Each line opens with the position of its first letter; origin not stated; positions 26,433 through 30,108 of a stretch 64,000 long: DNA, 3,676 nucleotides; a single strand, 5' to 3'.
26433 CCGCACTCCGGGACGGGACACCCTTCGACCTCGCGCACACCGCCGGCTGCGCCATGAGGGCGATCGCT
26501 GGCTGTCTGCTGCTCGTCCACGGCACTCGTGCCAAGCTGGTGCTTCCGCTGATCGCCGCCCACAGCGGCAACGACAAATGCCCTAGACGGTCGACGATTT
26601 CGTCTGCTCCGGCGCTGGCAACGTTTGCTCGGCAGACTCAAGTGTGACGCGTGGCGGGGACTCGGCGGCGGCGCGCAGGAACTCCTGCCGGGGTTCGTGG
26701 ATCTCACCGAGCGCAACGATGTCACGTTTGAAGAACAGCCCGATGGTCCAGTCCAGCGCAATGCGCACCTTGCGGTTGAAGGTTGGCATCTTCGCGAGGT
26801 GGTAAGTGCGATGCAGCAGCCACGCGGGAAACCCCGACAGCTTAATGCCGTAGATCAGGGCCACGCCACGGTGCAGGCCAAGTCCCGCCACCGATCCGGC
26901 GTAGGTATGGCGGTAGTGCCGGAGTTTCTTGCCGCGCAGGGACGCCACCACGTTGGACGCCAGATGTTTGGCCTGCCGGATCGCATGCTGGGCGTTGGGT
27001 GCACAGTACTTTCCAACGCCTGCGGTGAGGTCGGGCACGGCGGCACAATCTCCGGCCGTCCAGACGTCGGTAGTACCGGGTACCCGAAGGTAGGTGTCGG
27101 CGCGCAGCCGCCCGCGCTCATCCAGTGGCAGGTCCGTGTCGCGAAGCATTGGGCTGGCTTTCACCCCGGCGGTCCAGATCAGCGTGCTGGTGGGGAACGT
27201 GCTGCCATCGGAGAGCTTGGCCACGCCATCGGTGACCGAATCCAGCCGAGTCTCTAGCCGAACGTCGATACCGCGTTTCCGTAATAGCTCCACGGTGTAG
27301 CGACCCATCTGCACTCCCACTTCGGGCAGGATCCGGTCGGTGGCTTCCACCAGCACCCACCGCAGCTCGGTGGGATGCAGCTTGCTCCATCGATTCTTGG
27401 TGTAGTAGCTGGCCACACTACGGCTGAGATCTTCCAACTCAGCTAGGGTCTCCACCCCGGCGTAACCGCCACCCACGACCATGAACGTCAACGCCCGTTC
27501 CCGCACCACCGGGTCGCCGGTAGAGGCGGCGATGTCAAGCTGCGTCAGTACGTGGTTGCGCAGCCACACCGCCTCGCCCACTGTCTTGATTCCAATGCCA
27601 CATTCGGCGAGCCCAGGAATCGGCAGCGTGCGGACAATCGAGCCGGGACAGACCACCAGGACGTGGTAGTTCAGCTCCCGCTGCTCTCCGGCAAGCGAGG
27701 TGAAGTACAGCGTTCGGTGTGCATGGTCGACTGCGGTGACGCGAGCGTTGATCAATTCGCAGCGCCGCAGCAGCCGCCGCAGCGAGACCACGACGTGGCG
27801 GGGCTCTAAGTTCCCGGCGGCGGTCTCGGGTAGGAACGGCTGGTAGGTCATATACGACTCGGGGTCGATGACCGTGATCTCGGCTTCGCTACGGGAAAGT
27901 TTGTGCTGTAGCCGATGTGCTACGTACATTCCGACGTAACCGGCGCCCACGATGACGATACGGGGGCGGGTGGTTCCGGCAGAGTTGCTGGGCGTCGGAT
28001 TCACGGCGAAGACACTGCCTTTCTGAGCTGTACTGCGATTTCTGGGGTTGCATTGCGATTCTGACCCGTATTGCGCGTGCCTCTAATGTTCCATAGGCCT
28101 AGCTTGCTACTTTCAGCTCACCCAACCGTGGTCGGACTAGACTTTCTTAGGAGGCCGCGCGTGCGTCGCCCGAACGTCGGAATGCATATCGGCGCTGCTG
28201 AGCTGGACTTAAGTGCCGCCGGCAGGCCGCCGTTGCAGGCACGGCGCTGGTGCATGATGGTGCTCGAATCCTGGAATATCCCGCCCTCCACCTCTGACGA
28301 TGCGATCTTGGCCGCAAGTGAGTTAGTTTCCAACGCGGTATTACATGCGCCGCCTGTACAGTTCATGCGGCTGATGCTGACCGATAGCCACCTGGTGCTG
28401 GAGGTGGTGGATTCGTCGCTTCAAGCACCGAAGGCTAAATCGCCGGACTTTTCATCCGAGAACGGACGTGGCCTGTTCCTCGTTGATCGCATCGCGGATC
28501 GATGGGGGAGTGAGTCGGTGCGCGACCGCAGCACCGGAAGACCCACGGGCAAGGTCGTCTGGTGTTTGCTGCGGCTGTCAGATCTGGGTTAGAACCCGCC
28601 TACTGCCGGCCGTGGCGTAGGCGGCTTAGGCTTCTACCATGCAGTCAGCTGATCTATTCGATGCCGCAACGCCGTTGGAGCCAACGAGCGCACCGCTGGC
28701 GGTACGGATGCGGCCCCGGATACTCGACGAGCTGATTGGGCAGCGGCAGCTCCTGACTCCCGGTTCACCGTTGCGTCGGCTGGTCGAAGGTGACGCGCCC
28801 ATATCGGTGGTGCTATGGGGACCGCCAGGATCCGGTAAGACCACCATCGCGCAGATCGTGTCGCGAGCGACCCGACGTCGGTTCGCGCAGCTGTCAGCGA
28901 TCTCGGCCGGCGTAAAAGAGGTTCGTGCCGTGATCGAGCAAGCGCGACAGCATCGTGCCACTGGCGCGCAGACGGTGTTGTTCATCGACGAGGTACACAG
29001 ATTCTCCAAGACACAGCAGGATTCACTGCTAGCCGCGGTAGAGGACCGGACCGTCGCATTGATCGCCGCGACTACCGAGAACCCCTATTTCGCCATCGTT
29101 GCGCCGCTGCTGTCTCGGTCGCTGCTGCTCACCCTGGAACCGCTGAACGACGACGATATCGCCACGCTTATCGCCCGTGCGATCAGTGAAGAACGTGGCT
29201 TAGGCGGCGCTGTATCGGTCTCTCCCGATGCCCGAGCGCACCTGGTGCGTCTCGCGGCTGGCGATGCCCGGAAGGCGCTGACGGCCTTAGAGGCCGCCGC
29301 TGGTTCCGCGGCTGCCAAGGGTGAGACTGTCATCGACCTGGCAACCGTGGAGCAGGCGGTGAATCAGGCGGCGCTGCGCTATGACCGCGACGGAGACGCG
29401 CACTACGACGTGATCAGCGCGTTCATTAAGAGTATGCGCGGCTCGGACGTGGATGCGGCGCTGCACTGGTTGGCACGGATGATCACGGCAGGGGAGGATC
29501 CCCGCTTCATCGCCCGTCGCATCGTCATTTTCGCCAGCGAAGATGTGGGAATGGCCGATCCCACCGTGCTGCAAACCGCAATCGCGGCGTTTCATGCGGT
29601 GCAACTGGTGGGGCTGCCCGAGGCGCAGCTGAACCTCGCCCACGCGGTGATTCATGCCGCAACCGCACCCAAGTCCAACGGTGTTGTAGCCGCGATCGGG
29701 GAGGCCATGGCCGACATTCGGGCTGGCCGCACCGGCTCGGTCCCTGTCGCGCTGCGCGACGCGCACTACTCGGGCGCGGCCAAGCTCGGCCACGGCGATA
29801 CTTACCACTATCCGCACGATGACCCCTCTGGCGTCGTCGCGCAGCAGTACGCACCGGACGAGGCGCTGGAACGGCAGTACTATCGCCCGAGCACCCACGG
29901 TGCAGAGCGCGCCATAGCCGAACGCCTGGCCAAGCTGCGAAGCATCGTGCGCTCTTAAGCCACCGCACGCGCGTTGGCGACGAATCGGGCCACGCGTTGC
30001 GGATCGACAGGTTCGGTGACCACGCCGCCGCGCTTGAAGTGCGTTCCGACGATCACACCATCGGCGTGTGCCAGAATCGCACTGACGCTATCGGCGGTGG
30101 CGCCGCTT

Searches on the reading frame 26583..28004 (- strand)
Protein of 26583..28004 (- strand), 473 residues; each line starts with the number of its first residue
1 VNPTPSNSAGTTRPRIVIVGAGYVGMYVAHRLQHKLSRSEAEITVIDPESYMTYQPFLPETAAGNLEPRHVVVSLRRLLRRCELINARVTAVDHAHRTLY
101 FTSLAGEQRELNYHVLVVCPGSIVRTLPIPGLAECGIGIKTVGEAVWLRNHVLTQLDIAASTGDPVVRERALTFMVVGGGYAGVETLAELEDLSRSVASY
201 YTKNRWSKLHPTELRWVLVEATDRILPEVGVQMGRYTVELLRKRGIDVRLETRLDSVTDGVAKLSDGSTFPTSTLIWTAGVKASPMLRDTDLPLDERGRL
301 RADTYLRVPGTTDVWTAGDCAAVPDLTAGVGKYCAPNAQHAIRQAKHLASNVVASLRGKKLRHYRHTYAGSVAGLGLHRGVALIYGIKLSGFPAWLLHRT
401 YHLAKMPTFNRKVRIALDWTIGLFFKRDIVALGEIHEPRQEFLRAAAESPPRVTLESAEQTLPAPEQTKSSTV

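Call 17: search_protein_families(library=pfam, proteins=[window:26583-28004:-], max_evalue=0.001)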
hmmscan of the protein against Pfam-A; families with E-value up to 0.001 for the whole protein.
window:26583-28004:- (473 aa): 5 families
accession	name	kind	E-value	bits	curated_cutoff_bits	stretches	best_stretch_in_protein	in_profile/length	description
PF07992.20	Pyr_redox_2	-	2.3e-41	142.6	26.1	1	15-344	2-290/291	Pyridine nucleotide-disulphide oxidoreductase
PF00070.33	Pyr_redox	-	3.6e-13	50.3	22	1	214-260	23-69/82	Pyridine nucleotide-disulphide oxidoreductase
PF01266.30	DAO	-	8.9e-07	29.2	27.9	0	15-49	1-31/353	FAD dependent oxidoreductase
PF13454.12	NAD_binding_9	-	2.3e-05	24.9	21.8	0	17-59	1-43/155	FAD-NAD(P)-binding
PF13450.12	NAD_binding_8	-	0.00039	21.1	21.9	0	18-49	1-28/68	NAD(P)-binding Rossmann-like domain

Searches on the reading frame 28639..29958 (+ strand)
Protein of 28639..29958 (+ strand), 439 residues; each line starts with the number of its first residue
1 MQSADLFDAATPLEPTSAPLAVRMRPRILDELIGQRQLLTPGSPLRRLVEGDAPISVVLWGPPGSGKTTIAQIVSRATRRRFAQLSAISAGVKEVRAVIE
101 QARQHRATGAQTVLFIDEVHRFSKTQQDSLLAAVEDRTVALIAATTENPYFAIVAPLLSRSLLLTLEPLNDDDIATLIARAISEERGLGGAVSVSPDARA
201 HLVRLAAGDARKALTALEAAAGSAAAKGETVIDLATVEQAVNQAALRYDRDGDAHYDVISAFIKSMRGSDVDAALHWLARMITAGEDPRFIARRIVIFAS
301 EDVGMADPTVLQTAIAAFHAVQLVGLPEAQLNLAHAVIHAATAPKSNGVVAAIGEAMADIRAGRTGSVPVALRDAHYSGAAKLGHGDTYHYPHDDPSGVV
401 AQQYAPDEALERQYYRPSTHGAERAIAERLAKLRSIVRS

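Call 71: search_protein_families(library=pfam, proteins=[window:28639-29958:+], max_evalue=0.00001)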
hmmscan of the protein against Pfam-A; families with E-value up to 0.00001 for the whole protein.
window:28639-29958:+ (439 aa): 10 families
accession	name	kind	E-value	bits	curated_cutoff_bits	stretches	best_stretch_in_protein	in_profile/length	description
PF12002.13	MgsA_C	-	2.8e-68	229.5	27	1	268-433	1-166/167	MgsA AAA+ ATPase C terminal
PF16193.11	AAA_assoc_2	-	1e-27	96.6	34.3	1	191-267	4-81/81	AAA C-terminal domain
PF00004.35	AAA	-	5.6e-18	66.1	21.2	1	57-160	1-122/131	ATPase family associated with various cellular activities (AAA)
PF05496.18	RuvB_N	-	3.9e-13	49.9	27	1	24-143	1-117/159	Holliday junction DNA helicase RuvB P-loop domain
PF07728.20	AAA_5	-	3.2e-08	34.1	22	1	57-147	2-103/139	AAA domain (dynein-related subfamily)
PF14532.12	Sigma54_activ_2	-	2.5e-06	28.2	25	1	55-166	22-128/138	Sigma-54 interaction domain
PF00158.32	Sigma54_activat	-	2.5e-06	27.7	20.2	0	111-147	94-130/168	Sigma-54 interaction domain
PF13191.12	AAA_16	-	4.4e-06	27.7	32.6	0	47-81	18-51/167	AAA ATPase domain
PF01078.27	Mg_chelatase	-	6.1e-06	26.2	20.3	0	111-152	107-148/207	Magnesium chelatase, subunit ChlI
PF13401.12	AAA_22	-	9.8e-06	26.4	27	0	57-78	8-29/130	AAA domain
